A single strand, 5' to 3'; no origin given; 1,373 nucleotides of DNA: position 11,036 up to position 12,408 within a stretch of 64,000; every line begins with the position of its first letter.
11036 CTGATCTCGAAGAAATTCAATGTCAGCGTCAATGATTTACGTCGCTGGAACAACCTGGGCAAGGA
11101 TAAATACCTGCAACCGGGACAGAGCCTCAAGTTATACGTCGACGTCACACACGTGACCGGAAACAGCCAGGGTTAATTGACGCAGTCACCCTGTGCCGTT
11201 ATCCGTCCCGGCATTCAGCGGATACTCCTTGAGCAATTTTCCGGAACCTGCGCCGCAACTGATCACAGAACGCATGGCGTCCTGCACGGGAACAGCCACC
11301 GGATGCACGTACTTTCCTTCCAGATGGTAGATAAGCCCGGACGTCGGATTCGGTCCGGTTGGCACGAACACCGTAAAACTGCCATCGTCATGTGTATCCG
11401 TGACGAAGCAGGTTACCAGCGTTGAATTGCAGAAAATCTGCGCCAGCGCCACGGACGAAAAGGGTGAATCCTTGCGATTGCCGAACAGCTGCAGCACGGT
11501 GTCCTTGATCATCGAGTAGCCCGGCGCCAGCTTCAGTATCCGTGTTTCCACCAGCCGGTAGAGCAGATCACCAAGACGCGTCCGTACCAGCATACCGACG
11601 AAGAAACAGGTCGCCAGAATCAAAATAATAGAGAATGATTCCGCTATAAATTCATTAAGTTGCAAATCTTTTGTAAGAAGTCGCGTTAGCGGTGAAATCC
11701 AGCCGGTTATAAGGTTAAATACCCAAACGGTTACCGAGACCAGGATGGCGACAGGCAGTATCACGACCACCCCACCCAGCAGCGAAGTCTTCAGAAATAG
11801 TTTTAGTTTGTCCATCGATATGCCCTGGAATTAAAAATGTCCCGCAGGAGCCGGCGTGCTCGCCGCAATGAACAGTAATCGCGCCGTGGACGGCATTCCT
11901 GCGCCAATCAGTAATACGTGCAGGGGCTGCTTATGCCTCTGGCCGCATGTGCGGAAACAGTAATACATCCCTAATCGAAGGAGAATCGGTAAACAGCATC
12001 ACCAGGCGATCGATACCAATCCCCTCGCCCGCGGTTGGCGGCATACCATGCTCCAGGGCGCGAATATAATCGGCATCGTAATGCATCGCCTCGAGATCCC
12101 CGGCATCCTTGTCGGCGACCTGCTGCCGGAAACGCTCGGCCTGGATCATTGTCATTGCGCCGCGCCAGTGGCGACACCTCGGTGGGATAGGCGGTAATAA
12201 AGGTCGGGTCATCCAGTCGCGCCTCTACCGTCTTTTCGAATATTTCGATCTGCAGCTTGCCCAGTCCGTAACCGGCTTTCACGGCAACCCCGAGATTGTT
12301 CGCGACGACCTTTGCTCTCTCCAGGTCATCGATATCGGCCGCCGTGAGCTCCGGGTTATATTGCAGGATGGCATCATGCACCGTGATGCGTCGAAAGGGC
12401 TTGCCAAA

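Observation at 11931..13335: lysS carries an internal ~82-nt out-of-frame deletion removing the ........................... block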

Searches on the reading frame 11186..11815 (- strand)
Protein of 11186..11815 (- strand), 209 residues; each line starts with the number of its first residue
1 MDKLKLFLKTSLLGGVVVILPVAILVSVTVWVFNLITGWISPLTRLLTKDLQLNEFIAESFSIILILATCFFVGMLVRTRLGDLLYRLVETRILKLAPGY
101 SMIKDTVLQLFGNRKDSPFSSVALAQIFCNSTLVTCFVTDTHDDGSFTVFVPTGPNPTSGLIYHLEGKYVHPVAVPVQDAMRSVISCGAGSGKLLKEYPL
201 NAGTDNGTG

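Call 9: find_encoding_contigs(protein=window:11186-11815:-, flank=6000, max_places=10)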
Protein window:11186-11815:- (209 aa): no gene with exactly this product is on record in the collection.

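Call 20: search_protein_families(library=pfam, proteins=[window:11186-11815:-])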
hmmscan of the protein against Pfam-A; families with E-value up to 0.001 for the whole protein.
window:11186-11815:- (209 aa): 1 family
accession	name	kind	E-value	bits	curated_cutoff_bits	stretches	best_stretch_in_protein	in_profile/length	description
PF04367.18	DUF502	-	4.7e-10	39.7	23.8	1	64-159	1-107/107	Protein of unknown function (DUF502)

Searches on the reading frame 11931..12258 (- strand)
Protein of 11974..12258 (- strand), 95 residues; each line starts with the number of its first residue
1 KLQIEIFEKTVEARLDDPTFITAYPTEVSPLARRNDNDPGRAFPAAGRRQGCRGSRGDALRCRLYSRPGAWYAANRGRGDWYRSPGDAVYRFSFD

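Call 7: search_protein_families(library=pfam, proteins=[window:11931-12212:-])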
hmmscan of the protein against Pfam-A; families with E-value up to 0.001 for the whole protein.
window:11931-12212:- (93 aa): 1 family
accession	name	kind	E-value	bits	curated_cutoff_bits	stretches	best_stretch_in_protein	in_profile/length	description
PF00152.25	tRNA-synt_2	-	3.8e-19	69.3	25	1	21-89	243-307/308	tRNA synthetases class II (D, K and N)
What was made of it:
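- Pfam profile positions 214-242 are missing (call 7).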

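Call 32: find_homologous_proteins(query=window:11974-12258:-, max_evalue=0.001)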
Query seq(95 aa) (95 aa): 140 proteins with E <= 0.001 among 153 candidates; the best 120 are listed.
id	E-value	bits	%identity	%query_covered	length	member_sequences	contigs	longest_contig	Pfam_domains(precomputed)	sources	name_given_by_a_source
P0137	1.4e-14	72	50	83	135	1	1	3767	PF00152.26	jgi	jgi:lysyl-tRNA synthetase class II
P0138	7.7e-14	69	95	41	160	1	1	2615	PF00152.26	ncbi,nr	ncbi:MAG: amino acid--tRNA ligase-related protein, partial [Thiohalobacterales bacterium]|nr:amino a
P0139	1.3e-12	66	86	44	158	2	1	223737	PF00152.26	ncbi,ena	-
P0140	2.6e-12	65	90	41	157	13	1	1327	PF00152.26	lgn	-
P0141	3.4e-12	64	90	41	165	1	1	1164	PF00152.26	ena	-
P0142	3.6e-12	64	92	40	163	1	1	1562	PF00152.26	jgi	jgi:lysyl-tRNA synthetase class 2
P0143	4.3e-12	64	89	40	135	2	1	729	PF00152.26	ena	-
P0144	5.7e-12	63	90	41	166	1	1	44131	PF00152.26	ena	-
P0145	7.6e-12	63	86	44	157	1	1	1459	PF00152.26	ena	-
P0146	9.2e-12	63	87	41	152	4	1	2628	PF00152.26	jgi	jgi:lysyl-tRNA synthetase class 2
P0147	1.4e-11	62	87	41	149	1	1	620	PF00152.26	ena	-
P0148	1.5e-11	62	87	41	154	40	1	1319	PF00152.26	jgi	jgi:lysyl-tRNA synthetase class 2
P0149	1.6e-11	62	87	41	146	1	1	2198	PF00152.26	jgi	jgi:lysyl-tRNA synthetase class 2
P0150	1.7e-11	62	85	41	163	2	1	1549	PF00152.26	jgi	jgi:lysyl-tRNA synthetase class 2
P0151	1.8e-11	62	87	41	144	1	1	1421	PF00152.26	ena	-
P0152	1.8e-11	62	90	41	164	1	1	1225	PF00152.26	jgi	jgi:lysyl-tRNA synthetase class 2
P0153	2.1e-11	62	85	41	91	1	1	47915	PF00152.26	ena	-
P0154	2.3e-11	62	89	40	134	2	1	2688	PF00152.26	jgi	jgi:lysyl-tRNA synthetase class 2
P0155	2.5e-11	61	90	41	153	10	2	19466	PF00152.26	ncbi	ncbi:MAG: lysine--tRNA ligase, partial [Gammaproteobacteria bacterium]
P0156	2.9e-11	61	85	41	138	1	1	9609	PF00152.26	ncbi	ncbi:MAG: lysyl-tRNA synthetase class 2, partial [Glaciecola sp.]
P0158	4.1e-11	61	85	41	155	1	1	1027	PF00152.26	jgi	jgi:lysyl-tRNA synthetase class 2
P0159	4.2e-11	61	87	41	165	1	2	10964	PF00152.26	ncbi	ncbi:MAG: lysyl-tRNA synthetase class 2 [Halioglobus sp.]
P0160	5.1e-11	60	82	41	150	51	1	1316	PF00152.26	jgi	jgi:lysyl-tRNA synthetase class 2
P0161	6.5e-11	60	87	41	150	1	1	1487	PF00152.26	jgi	jgi:lysyl-tRNA synthetase class 2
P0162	6.5e-11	60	87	41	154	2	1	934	PF00152.26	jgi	jgi:lysyl-tRNA synthetase class 2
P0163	6.9e-11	60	85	41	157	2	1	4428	PF00152.26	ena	-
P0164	6.9e-11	60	82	41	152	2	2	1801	PF00152.26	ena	-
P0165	7.2e-11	60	87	41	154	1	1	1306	PF00152.26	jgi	jgi:lysyl-tRNA synthetase class 2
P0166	1.0e-10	59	87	40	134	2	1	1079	PF00152.26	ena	-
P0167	1.3e-10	59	85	41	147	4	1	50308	PF00152.26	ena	-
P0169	1.5e-10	59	85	41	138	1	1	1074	PF00152.26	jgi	jgi:lysyl-tRNA synthetase class 2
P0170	1.7e-10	59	85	41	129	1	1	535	PF00152.26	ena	-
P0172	2.0e-10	59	85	41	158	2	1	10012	PF00152.26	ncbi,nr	ncbi:MAG: lysine--tRNA ligase, partial [Sedimenticola sp.]|nr:lysine--tRNA ligase [Sedimenticola sp.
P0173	2.1e-10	58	85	41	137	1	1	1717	PF00152.26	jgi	jgi:lysyl-tRNA synthetase class 2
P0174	2.2e-10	58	82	41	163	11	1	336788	PF00152.26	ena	-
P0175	2.3e-10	58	82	41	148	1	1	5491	PF00152.26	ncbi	ncbi:MAG: amino acid--tRNA ligase-related protein, partial [Woeseiaceae bacterium]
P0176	2.4e-10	58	85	41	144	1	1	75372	PF00152.26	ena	-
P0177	2.9e-10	58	85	41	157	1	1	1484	PF00152.26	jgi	jgi:lysyl-tRNA synthetase class 2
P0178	2.9e-10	58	89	38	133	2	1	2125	PF00152.26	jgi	jgi:lysyl-tRNA synthetase class 2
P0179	3.5e-10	58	85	41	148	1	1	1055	PF00152.26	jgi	jgi:lysyl-tRNA synthetase class 2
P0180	3.8e-10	58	82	41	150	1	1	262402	PF00152.26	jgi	jgi:lysyl-tRNA synthetase class 2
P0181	3.9e-10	58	87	40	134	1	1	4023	PF00152.26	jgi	jgi:lysyl-tRNA synthetase class 2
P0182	4.4e-10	57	87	40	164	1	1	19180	PF00152.26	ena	-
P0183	4.5e-10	57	82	41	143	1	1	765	PF00152.26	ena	-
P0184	4.6e-10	57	79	41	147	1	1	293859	PF00152.26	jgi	jgi:lysyl-tRNA synthetase class 2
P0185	4.8e-10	57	82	41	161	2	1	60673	PF00152.26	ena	-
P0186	4.9e-10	57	82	41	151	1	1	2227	PF00152.26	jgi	jgi:lysyl-tRNA synthetase class 2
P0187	5.1e-10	57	82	41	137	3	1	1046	PF00152.26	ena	-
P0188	5.2e-10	57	83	42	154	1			PF00152.26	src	-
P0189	5.3e-10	57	85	41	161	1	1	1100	PF00152.26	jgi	-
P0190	5.5e-10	57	68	52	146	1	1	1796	PF00152.26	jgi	-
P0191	5.6e-10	57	82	41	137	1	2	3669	PF00152.26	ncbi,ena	-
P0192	5.7e-10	57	86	38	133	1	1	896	PF00152.26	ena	-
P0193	6.4e-10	57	82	40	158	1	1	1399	PF00152.26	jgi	jgi:lysyl-tRNA synthetase class 2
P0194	6.9e-10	57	82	41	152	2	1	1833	PF00152.26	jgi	-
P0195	7.0e-10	57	82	41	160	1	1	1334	PF00152.26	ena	-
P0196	7.0e-10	57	85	41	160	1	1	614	PF00152.26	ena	-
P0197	7.0e-10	57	82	41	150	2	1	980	PF00152.26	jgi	-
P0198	7.5e-10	57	82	41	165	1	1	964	PF00152.26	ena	-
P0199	8.7e-10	56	82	41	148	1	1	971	PF00152.26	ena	-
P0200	8.7e-10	56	84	40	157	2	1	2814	PF00152.26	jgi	jgi:lysyl-tRNA synthetase class 2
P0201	9.5e-10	56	82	41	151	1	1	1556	PF00152.26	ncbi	-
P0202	1.0e-9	56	79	41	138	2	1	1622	PF00152.26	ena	-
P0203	1.2e-9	56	79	41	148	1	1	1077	PF00152.26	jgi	jgi:lysyl-tRNA synthetase class 2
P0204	1.3e-9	56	79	41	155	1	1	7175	PF00152.26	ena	-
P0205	1.4e-9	56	79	41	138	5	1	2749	PF00152.26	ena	-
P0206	1.5e-9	56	82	41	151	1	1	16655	PF00152.26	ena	-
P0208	1.6e-9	56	79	41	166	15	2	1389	PF00152.26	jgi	jgi:lysyl-tRNA synthetase class 2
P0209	1.7e-9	56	78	42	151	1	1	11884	PF00152.26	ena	-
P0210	1.7e-9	56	89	37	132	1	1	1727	PF00152.26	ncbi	ncbi:MAG TPA: amino acid--tRNA ligase-related protein, partial [Gammaproteobacteria bacterium]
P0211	1.7e-9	55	77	41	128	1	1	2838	PF00152.26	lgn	-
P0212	2.3e-9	55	79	41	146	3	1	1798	PF00152.26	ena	-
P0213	2.3e-9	55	82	41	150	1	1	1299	PF00152.26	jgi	jgi:lysyl-tRNA synthetase class 2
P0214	2.3e-9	55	79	41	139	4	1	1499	PF00152.26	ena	-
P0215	2.3e-9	55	79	41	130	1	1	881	PF00152.26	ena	-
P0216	2.5e-9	55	84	39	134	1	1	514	PF00152.26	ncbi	-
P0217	2.9e-9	55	82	41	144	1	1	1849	PF00152.26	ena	-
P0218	2.9e-9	55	82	41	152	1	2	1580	PF00152.26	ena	-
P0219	2.9e-9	55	77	41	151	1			PF00152.26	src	-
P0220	4.1e-9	54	79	41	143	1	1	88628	PF00152.26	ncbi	-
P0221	4.2e-9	54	82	41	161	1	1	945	PF00152.26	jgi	jgi:lysyl-tRNA synthetase, class II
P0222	4.5e-9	54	79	41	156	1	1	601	PF00152.26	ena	-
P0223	4.7e-9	54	79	41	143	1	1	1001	PF00152.26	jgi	-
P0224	5.3e-9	54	82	41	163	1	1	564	PF00152.26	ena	-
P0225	6.1e-9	54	77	41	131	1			PF00152.26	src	-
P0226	6.3e-9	54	79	41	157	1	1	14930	PF00152.26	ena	-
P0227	6.5e-9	54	79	41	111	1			PF00152.26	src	-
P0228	6.6e-9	54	79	41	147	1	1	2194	PF00152.26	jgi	jgi:lysyl-tRNA synthetase class 2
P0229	7.0e-9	54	81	39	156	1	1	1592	PF00152.26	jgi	-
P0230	7.3e-9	53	79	41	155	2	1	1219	PF00152.26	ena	-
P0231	8.0e-9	53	77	41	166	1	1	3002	PF00152.26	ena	-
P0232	8.2e-9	53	79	41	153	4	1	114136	PF00152.26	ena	-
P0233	8.5e-9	53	82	40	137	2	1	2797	PF00152.26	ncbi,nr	ncbi:MAG: lysine--tRNA ligase, partial [Candidatus Pacearchaeota archaeon]|nr:lysine--tRNA ligase [C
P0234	8.9e-9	53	77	41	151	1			PF00152.26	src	-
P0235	9.4e-9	53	77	41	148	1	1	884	PF00152.26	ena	-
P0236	1.0e-8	53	77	41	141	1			PF00152.26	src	-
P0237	1.1e-8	53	77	41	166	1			PF00152.26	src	-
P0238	1.1e-8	53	74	44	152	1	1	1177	PF00152.26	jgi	jgi:lysyl-tRNA synthetase class 2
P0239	1.3e-8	53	76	40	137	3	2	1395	PF00152.26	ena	-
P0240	1.3e-8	53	81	39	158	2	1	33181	PF00152.26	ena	-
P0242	1.5e-8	53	81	38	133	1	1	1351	PF00152.26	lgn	-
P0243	1.6e-8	52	77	41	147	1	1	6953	PF00152.26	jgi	jgi:lysyl-tRNA synthetase class 2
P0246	2.3e-8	52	79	40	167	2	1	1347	PF00152.26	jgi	jgi:lysyl-tRNA synthetase class 2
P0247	3.7e-8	51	74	41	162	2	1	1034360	PF00152.26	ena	-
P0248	4.1e-8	51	77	41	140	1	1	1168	PF00152.26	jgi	jgi:lysyl-tRNA synthetase class 2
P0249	5.1e-8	51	77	41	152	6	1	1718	PF00152.26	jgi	jgi:lysyl-tRNA synthetase class 2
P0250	7.1e-8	50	76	40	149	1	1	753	PF00152.26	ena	-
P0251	8.0e-8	50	74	41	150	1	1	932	PF00152.26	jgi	-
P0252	9.1e-8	50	76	40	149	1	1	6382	PF00152.26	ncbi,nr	ncbi:MAG: amino acid--tRNA ligase-related protein, partial [Pseudomonadota bacterium]|nr:amino acid-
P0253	9.2e-8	50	77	41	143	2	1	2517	PF00152.26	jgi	jgi:lysyl-tRNA synthetase class 2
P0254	9.5e-8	50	77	41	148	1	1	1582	PF00152.26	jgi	-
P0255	1.2e-7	50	77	41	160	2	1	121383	PF00152.26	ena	-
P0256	1.4e-7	49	76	40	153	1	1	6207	PF00152.26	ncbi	ncbi:MAG: amino acid--tRNA ligase-related protein, partial [Pseudomonadota bacterium]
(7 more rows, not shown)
